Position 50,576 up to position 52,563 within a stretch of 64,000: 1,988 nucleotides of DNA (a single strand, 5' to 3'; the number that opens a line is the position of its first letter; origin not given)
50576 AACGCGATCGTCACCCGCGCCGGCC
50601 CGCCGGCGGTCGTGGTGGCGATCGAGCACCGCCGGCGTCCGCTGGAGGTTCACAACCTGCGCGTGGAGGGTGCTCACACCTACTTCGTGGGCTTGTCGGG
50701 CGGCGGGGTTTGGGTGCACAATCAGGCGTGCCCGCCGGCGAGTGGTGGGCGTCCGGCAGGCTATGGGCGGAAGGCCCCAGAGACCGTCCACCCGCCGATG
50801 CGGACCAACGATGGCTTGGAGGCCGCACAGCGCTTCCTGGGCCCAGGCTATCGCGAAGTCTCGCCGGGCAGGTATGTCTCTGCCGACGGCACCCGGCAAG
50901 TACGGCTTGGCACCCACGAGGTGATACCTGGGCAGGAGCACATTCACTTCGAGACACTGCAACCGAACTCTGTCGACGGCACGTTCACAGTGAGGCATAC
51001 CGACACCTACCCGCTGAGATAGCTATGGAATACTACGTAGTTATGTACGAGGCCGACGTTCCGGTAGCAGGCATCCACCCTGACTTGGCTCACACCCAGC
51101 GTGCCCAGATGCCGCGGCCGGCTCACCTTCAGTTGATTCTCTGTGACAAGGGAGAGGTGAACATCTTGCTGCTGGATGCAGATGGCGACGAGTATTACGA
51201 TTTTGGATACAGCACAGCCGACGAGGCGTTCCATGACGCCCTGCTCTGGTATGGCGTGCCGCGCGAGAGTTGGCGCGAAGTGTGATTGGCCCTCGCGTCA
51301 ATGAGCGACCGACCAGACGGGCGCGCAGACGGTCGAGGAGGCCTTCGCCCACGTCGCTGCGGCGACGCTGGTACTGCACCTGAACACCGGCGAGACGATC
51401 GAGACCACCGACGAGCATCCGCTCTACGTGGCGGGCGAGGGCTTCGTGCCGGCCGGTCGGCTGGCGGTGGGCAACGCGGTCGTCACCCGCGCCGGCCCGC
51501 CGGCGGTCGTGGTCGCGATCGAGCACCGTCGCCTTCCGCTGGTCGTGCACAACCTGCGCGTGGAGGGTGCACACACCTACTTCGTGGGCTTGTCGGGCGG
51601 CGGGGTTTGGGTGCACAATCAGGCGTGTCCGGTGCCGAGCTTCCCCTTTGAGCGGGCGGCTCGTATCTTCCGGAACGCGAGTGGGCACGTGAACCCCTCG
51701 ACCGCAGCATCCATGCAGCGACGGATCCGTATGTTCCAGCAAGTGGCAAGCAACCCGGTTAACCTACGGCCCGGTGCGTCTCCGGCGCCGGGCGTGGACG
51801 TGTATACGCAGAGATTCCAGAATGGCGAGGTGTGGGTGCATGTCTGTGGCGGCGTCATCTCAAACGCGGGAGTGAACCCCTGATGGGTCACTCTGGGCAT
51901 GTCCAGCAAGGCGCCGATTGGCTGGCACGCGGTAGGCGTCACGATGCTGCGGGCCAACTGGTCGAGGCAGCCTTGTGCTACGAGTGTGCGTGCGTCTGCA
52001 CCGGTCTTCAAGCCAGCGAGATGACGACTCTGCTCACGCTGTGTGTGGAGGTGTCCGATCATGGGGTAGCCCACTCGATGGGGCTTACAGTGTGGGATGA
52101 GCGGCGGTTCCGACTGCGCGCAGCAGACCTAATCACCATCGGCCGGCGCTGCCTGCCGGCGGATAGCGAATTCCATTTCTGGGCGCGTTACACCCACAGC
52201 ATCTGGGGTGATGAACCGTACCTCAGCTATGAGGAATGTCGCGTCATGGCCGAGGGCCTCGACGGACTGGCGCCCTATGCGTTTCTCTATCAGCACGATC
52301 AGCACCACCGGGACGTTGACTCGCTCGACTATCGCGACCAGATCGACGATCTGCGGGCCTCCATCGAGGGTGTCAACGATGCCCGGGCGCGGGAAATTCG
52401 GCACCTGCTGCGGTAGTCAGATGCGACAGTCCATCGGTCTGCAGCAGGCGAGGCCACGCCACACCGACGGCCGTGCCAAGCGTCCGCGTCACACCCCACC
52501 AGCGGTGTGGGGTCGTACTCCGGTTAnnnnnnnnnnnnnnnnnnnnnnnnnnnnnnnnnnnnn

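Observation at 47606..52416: Array of three orphan rhs C-terminal toxin tips with cognate low-GC immunity-like genes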

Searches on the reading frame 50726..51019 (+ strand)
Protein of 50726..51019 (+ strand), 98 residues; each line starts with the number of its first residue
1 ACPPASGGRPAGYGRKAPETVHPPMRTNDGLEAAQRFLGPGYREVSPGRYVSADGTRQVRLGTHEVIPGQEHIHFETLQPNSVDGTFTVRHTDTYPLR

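Call 15: search_solved_structures(query=window:50726-51019:+, max_evalue=10)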
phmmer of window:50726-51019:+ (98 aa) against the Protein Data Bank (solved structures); distinct sequences matched with E-value up to 10: 1.
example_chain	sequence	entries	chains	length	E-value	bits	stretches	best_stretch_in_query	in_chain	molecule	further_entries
25vf_5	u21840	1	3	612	0.65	13.7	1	6-41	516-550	Lambda phage tail tape-measure protein (Tape_meas_lam_C)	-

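Call 58: search_protein_families(library=pfam, proteins=[window:50726-51019:+], max_evalue=10)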
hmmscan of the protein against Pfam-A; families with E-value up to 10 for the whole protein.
window:50726-51019:+ (98 aa): 0 families

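Call 65: predict_structure(alignment_id=A3)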
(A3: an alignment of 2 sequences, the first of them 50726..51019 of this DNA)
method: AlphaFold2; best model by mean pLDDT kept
length: 98 residues; sequences in the alignment: 2
mean_pLDDT: 55.9   pTM: 0.41
mean pLDDT of the five models: 55.9, 55.8, 52.0, 51.6, 49.0
residues with pLDDT >= 90: 0; 70-90: 25; 50-70: 34; < 50: 39
segments of 3 or more residues with pLDDT < 50: 4-27, 80-82, 90-98
pLDDT, mean of each block of 10 residues (from residue 1): 37 38 47 69 77 76 63 61 52 35
secondary structure, 60 per line:
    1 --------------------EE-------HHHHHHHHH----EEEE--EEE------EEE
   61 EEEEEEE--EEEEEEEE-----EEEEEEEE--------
elements in order: H30-38 E43-46 E49-51 E58-67 E70-77 E83-90

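Call 91: find_related_loci(query=A3, collection=viral_contigs, flank=4000)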
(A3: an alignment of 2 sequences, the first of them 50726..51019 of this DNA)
Query A3 (98 aa) in viral_contigs; peptide patterns used: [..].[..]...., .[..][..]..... (x = any residue, [..] = any of these).
218 stretches matched a pattern, but none encodes a relative of the query by tblastn (E <= 1e-3).

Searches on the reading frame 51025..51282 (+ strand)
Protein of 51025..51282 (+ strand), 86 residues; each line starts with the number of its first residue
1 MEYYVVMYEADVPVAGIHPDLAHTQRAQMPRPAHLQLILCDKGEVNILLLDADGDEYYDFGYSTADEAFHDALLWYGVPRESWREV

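Call 8: search_protein_families(library=pfam, proteins=[window:51025-51282:+], max_evalue=1)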
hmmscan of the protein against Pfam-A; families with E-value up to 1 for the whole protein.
window:51025-51282:+ (86 aa): 1 family
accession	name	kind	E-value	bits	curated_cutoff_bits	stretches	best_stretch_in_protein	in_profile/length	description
PF08298.17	AAA_PrkA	-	0.14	11.6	25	1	4-79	239-308/358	PrkA AAA domain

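Call 9: search_protein_families(library=ncbifam, proteins=[window:51025-51282:+], max_evalue=1)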
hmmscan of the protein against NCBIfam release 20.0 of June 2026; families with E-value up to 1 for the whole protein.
window:51025-51282:+ (86 aa): 0 families
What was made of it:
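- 51025..51285 (+): I2, a putative immunity ORF of 86 aa. GC is 0.578. No family hit (calls 8, 9).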

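Call 74: search_dna_similar(query=window:51025-51282:+, collection=plasmids, mode=protein, max_evalue=0.01, max_rows=10)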
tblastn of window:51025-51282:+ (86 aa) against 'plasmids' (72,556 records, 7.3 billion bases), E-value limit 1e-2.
No match.

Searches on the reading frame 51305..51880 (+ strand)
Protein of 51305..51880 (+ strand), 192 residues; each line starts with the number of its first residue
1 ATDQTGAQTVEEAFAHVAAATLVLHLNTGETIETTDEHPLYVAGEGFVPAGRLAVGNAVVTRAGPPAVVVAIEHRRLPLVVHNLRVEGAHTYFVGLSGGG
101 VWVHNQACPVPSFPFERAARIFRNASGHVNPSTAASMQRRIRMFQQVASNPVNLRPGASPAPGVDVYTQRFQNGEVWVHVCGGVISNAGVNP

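Call 8: search_protein_families(library=pfam, proteins=[window:51305-51880:+], max_evalue=1)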
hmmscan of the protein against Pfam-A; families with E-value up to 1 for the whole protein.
window:51305-51880:+ (192 aa): 3 families
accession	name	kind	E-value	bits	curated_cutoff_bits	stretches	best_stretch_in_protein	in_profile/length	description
PF07591.16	PT-HINT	-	1.7e-16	61.2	27.7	1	2-106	27-137/137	Pretoxin HINT domain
PF14890.11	Intein_splicing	-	0.01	16.1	35.8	1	8-60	36-93/155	Intein splicing domain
PF06712.16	DUF1199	-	0.24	11.9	25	1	115-142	13-42/52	Protein of unknown function (DUF1199)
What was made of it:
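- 51305..51883 (+): T3, a fragment that starts inside PT-HINT (51308-51622, lacking the N-terminal Cys block). Tip CT3 is at 51623-51880 (86 aa). PT-HINT profile positions 27-137, E 1.7e-16 (call 8).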

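Call 9: search_protein_families(library=ncbifam, proteins=[window:51305-51880:+], max_evalue=1)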
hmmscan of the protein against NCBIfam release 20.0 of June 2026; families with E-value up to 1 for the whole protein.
window:51305-51880:+ (192 aa): 1 family
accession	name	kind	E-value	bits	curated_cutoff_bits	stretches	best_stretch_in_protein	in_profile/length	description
TIGR01443.1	intein_Cterm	domain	0.76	10.1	15.6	0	83-105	4-23/24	intein C-terminal splicing region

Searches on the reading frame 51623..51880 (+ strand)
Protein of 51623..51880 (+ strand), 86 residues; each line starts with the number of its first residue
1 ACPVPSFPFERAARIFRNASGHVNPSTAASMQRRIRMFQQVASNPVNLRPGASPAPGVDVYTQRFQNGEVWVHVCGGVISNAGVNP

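Call 16: search_solved_structures(query=window:51623-51880:+, max_evalue=10)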
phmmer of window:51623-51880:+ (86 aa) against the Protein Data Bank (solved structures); distinct sequences matched with E-value up to 10: 3.
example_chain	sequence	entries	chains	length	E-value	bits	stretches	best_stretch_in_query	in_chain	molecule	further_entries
8b4m_A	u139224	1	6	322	0.2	15.6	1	2-79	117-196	Terpene synthase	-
8b4l_E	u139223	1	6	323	0.21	15.6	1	2-79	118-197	Terpene synthase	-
9d5n_H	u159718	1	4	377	1.4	12.9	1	27-52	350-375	TvFAP40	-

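Call 26: find_homologous_proteins(query=window:51623-51880:+, max_evalue=0.1)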
Query window:51623-51880:+ (86 aa): 7 proteins with E <= 0.1 among 7 candidates.
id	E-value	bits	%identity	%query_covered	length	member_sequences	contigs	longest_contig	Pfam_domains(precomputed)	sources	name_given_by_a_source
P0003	1.8e-50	187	100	100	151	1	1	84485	PF07591.16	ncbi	-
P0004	9.6e-14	69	52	90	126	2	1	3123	-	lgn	-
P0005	1.9e-13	68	50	93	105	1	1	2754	-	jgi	jgi:hypothetical protein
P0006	2.5e-12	65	49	88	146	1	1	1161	-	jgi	jgi:hypothetical protein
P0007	5.0e-12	64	47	100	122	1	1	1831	-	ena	-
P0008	4.6e-9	54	45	92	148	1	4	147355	-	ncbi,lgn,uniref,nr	ncbi:TPA: hypothetical protein ACKQBZ_003532 [Stenotrophomonas maltophilia]|uniref:hypothetical prot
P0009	1.1e-8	53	44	83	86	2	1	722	-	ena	-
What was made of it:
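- Tried and rejected: This was misleading, because CT3 searched alone found 6 homologues (call 26).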

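Call 28: find_encoding_contigs(protein=P0008, flank=8000, max_places=4)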
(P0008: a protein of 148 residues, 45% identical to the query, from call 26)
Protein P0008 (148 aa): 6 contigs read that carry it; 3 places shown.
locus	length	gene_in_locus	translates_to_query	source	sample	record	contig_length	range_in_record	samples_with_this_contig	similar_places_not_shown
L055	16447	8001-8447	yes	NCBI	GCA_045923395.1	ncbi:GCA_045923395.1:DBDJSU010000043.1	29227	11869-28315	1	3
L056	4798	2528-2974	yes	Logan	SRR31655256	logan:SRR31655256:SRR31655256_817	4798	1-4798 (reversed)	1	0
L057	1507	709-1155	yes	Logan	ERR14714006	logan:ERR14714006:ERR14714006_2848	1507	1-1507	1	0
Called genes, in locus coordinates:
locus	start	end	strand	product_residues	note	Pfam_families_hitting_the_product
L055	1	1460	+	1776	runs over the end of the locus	PF05593:RHS_repeat (weak), PF25023:TEN_YD-shell (weak)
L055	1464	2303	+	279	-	PF25023:TEN_YD-shell, PF03527:RHS (weak)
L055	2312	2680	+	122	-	PF14119:DUF4288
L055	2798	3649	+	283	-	-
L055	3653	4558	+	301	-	PF25023:TEN_YD-shell, PF03527:RHS (weak)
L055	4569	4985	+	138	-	-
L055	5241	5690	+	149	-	PF25023:TEN_YD-shell, PF03527:RHS (weak)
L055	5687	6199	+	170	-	-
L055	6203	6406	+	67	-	-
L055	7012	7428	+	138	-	-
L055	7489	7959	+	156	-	-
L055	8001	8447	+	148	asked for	-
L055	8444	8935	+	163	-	-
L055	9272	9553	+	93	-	-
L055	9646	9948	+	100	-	-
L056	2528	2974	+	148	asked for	-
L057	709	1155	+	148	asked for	-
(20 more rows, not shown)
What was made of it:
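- A CT3 homologue lies in a Stenotrophomonas maltophilia orphan array just downstream of a 1776-aa Rhs (call 28).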

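Call 30: find_encoding_contigs(protein=P0004, flank=5000, max_places=3)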
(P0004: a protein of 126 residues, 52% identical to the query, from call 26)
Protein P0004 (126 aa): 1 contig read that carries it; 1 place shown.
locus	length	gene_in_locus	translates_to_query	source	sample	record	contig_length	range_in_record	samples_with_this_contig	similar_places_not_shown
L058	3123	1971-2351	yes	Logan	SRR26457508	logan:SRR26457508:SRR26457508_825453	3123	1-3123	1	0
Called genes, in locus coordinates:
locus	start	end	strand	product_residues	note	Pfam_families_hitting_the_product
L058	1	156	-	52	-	?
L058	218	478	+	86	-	-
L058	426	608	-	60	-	-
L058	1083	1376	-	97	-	PF15586:Imm8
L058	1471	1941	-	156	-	-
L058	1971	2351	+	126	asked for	-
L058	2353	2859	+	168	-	-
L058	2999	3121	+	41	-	?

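Call 31: find_encoding_contigs(protein=P0005, flank=5000, max_places=3)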
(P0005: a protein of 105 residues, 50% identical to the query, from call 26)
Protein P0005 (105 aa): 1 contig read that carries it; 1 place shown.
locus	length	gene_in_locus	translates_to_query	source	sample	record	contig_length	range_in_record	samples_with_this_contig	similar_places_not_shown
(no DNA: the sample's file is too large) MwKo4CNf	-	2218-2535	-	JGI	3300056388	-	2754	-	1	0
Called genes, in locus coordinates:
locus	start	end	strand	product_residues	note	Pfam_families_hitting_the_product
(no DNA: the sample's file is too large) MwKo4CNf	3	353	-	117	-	?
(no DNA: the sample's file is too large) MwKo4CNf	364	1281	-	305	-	PF00202:Aminotran_3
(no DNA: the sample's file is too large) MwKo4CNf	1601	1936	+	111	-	-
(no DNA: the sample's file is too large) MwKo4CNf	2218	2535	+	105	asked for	-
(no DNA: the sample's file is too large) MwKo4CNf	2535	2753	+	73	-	?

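Call 35: search_protein_families(library=pfam, alignment_id=A2, max_evalue=1)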
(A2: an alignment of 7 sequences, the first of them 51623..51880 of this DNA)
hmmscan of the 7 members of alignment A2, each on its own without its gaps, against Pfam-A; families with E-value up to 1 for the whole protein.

A. member 1, window:51623-51880:+ (86 aa): 1 family
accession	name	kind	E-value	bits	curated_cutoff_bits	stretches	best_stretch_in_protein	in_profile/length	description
PF06712.16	DUF1199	-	0.096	13.2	25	1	9-36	13-42/52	Protein of unknown function (DUF1199)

B. families by the number of members that match (of 7 scanned): 1 family
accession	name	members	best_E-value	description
PF06712.16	DUF1199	1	0.096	Protein of unknown function (DUF1199)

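Call 36: search_solved_structures(query=A2, max_evalue=10)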
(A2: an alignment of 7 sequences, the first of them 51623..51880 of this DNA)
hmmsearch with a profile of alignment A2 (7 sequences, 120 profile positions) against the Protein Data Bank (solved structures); distinct sequences matched with E-value up to 10: 0.
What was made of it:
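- Closest known: BECR-fold. Different: There is no detectable sequence similarity: 2-14% identity, no Pfam hit and no PDB profile hit (calls 35, 36).
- Tried and rejected: The same was true of the CT3 profile (call 36).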

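Call 45: find_related_loci(query=A2, collection=metagenome_contigs, flank=6000)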
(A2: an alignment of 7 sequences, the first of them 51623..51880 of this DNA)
Query A2 (86 aa) in metagenome_contigs; peptide patterns used: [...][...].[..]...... (x = any residue, [..] = any of these).
95 stretches matched a pattern; 26 encode a relative of the query (tblastn E <= 1e-3); 26 distinct loci.
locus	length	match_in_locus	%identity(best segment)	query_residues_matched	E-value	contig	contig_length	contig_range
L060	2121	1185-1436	52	7-85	4e-24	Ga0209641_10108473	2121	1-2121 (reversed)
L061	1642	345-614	48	7-86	7e-22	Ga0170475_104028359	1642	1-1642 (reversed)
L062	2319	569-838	50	7-86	2e-21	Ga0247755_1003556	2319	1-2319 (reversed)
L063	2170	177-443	49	7-86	2e-21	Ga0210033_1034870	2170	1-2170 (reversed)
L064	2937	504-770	49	7-86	5e-21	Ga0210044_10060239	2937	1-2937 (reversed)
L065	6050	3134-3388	47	6-85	1e-20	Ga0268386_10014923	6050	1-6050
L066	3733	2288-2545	51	7-86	2e-20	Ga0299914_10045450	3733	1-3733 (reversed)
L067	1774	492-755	48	7-85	2e-20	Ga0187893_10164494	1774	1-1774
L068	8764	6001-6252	51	7-85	3e-20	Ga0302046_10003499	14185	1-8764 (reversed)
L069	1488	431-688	51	7-86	5e-20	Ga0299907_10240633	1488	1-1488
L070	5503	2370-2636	48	4-86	6e-20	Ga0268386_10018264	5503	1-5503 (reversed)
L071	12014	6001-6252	49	7-85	2e-19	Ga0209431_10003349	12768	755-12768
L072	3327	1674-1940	47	7-86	2e-19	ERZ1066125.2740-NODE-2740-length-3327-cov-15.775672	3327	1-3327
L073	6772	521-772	49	7-85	2e-19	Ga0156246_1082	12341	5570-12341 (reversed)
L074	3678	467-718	49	7-85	3e-19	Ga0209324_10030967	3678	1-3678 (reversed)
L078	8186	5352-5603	45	11-85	4e-16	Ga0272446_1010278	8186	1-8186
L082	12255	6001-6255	53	11-86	5e-23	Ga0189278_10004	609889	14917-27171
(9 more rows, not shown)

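Call 52: predict_structure(alignment_id=A2)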
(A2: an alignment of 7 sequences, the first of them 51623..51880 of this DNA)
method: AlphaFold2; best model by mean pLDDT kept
length: 86 residues; sequences in the alignment: 7
mean_pLDDT: 74.9   pTM: 0.63
mean pLDDT of the five models: 74.9, 73.2, 71.8, 70.1, 39.6
residues with pLDDT >= 90: 6; 70-90: 49; 50-70: 23; < 50: 8
segments of 3 or more residues with pLDDT < 50: 18-22
pLDDT, mean of each block of 10 residues (from residue 1): 62 55 58 83 87 78 87 86 81
secondary structure, 60 per line:
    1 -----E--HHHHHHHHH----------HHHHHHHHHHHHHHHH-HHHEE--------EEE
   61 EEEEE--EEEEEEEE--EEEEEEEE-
elements in order: H9-17 H28-43 E58-65 E68-75 E78-85
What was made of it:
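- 51305..51883 (+): AF2 model pLDDT 74.9 (call 52).
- On BECR-fold RNase toxins (for CT3): AF2 model: pLDDT 74.9, pTM 0.63, topology H-H-E-E-E (call 52).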

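Call 58: search_protein_families(library=pfam, proteins=[L071:4966-6264:+, L082:1933-6270:+, L078:4188-5621:+], max_evalue=10)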
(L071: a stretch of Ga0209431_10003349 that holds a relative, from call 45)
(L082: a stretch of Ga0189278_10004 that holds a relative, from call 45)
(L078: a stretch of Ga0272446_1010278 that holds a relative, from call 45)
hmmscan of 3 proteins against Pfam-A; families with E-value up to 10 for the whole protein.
L071:4966-6264:+ (433 aa): 1 family
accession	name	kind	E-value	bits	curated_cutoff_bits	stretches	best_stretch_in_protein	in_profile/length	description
PF05593.20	RHS_repeat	-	1.2e-17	64.3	22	5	92-127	1-37/38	RHS Repeat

L082:1933-6270:+ (1446 aa): 3 families
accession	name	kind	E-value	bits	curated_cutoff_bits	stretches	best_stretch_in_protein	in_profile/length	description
PF20041.5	DUF6443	-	4.1e-33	115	27.8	2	32-160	5-129/137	Domain of unknown function (DUF6443)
PF05593.20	RHS_repeat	-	2.8e-05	24.8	22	2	300-328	1-29/38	RHS Repeat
PF18200.7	Big_11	-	0.4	11.1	25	1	89-128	2-42/87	Bacterial Ig-like domain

L078:4188-5621:+ (478 aa): 0 families

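Call 76: fold_search(model_id=the predicted structure, library=pdb)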
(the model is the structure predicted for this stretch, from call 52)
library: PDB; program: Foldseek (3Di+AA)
matches with E <= 10: 514; with E <= 0.001: 0
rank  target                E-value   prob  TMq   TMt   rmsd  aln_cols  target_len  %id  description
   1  8vl4_MODEL_1_A        3.2e-01  0.41  0.33  0.29   7.9        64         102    9  Solution NMR Structure of de novo design protein 312 parent (released 2024-08-07)
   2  7ycs_A                5.5e-01  0.23  0.37  0.35   5.8        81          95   16  Heterotetramer of Antitoxin PrpA together with Toxin PrpT from Pseudoalteromonas rubra (released 2022-09-21)
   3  6xrw_C                5.9e-01  0.16  0.36  0.34   6.4        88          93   20  Chromosomal ParDE TA system from P. aeruginosa (released 2021-07-28)
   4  5yy0_A                5.9e-01  0.09  0.26  0.07  12.2        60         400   20  Crystal structure of the HyhL-HypA complex (form II) (released 2018-06-20)
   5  6vve                  6.7e-01  0.15  0.28  0.11   5.2        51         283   14  Legionella pneumophila Lpg2603 kinase bound to IP6, Mn2+, and ADP (released 2020-04-08)
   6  5yxy_A                6.7e-01  0.07  0.23  0.07  12.4        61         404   23  Crystal structure of the HyhL-HypA complex (form I) (released 2018-06-20)
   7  9nf0_H                7.2e-01  0.08  0.26  0.07  12.1        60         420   18  Structure of the NADPH-bound Pyrococcus furiosus SHI complex (released 2025-07-09)
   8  6d7k_D                8.2e-01  0.66  0.36  0.47   2.1        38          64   13  Complex structure of Methane monooxygenase hydroxylase in complex with inhibitory subunit (released 2019-06-26)
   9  1mu2_B                8.2e-01  0.12  0.32  0.09  13.0        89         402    9  CRYSTAL STRUCTURE OF HIV-2 REVERSE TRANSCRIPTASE (released 2002-10-30)
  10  3d4e                  8.8e-01  0.47  0.42  0.25   4.2        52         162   12  Crystal structure of putative beta-lactamase inhibitor protein (NP_721579.1) from STREPTOCOCCUS MUTANS at 1.40 A resolut (released 2008-07-08)
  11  5yxy_B                8.8e-01  0.08  0.25  0.07  12.5        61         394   20  Crystal structure of the HyhL-HypA complex (form I) (released 2018-06-20)
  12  3eb8_B                9.3e-01  0.28  0.32  0.09   6.0        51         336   10  VirA (released 2008-09-30)
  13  3ms6                  1.0e+00  0.13  0.31  0.30   5.0        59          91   15  Crystal structure of Hepatitis B X-Interacting Protein (HBXIP) (released 2010-11-10)
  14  3nss_A                1.1e+00  0.38  0.29  0.07   1.4        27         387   22  The 2009 pandemic H1N1 neuraminidase N1 lacks the 150-cavity in its active sites (released 2010-09-22)
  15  9kod_A                1.1e+00  0.38  0.29  0.07   1.4        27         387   22  Neuraminidase of A/dairy cow/Minnesota/24_016288-003/2024 (dcMN24 N1) in complex with CAV-F6 Fab (released 2025-07-02)
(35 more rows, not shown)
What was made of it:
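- Its best E-value was 0.3, although ParE-type toxins rank 2-3 (call 76).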

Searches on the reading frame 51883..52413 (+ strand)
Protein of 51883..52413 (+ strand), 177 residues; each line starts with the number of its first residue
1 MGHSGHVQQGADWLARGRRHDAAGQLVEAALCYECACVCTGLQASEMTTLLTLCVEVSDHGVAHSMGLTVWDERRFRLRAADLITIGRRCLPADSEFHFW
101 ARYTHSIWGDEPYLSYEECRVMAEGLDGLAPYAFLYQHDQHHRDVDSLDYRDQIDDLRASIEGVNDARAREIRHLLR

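Call 8: search_protein_families(library=pfam, proteins=[window:51883-52413:+], max_evalue=1)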
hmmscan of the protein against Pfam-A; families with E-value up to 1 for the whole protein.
window:51883-52413:+ (177 aa): 0 families

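Call 9: search_protein_families(library=ncbifam, proteins=[window:51883-52413:+], max_evalue=1)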
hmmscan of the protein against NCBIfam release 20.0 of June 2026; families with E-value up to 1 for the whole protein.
window:51883-52413:+ (177 aa): 0 families

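Call 85: search_protein_families(library=pfam, alignment_id=A6, max_evalue=0.1)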
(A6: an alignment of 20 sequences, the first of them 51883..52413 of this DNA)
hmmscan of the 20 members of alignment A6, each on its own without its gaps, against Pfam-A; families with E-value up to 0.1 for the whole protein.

A. member 1, window:51883-52413:+ (177 aa): 0 families

B. families by the number of members that match (of 20 scanned): 11 families
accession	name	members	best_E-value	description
PF13432.12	TPR_16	6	3.1e-05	Tetratricopeptide repeat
PF14559.12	TPR_19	4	0.001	Tetratricopeptide repeat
PF13428.12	TPR_14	3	0.00044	Tetratricopeptide repeat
PF04212.24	MIT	3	0.00068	MIT (microtubule interacting and transport) domain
PF13176.12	TPR_7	2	0.043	Tetratricopeptide repeat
PF07719.23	TPR_2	1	0.0085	Tetratricopeptide repeat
PF13734.11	Inhibitor_I69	1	0.014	Spi protease inhibitor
PF17866.7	AAA_lid_6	1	0.025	AAA lid domain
PF24575.1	TPR_Slam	1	0.027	Surface lipoprotein assembly modifier, N-terminal TPR repeats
PF13181.12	TPR_8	1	0.032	Tetratricopeptide repeat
PF00515.34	TPR_1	1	0.076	Tetratricopeptide repeat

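Call 86: search_solved_structures(query=A6, max_evalue=1)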
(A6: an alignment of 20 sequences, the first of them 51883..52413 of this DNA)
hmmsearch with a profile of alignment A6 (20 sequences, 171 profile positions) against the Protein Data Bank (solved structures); distinct sequences matched with E-value up to 1: 50.
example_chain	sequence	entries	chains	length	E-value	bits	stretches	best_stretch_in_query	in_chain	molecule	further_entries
9qhb_A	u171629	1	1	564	1.8e-05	27.5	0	12-49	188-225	Engineered tetratricopeptide repeat protein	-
1w3b_A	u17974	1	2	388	3.8e-05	26.5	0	12-50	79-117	UDP-N-ACETYLGLUCOSAMINE--PEPTIDE N-ACETYLGLUCOSAMINYLTRANSFERASE 110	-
6eou_A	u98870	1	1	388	4.1e-05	26.3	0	12-50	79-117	UDP-N-acetylglucosamine--peptide N-acetylglucosaminyltransferase 110 kDa subunit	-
7obi_A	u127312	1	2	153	5.9e-05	25.8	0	12-45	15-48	CTPR-rv4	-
9qhc_A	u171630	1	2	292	0.00019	24.2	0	12-49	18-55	Engineered tetratricopeptide repeat protein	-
8bu0_A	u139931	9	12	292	0.0016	21.2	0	12-50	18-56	Consensus tetratricopeptide repeat protein | Crystal structure of an 8-repeat consensus TPR superhelix with Zinc. | Monomer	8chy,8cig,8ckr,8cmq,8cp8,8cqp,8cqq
6vbu_4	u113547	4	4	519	0.0021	20.8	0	13-47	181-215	Bardet-Biedl syndrome 4 protein homolog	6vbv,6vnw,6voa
7yeh_B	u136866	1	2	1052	0.0035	20.1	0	12-50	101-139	UDP-N-acetylglucosamine--peptide N-acetylglucosaminyltransferase 110 kDa subunit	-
7yea_A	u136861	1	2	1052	0.0035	20.1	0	12-50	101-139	UDP-N-acetylglucosamine--peptide N-acetylglucosaminyltransferase 110 kDa subunit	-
7ntf_A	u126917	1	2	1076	0.0038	20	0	12-50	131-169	Isoform 1 of UDP-N-acetylglucosamine--peptide N-acetylglucosaminyltransferase 110 kDa subu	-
6vfh_A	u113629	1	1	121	0.012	18.3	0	12-41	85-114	T33_dn10A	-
2fo7_A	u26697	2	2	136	0.023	17.4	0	12-49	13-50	SYNTHETIC CONSENSUS TPR PROTEIN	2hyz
8ch0_A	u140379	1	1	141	0.025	17.3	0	12-49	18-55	Consensus tetratricopeptide repeat protein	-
9qqu_A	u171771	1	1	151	0.032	16.9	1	12-53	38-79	Stress-induced-phosphoprotein 1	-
2lni_A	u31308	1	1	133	0.032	16.9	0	5-52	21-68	Stress-induced-phosphoprotein 1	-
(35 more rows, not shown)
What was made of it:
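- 51883..52416 (+): I3, the immunity partner of the CT3 family (177 aa, TPR-like, all-helical). There are weak TPR hits (calls 85, 86).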
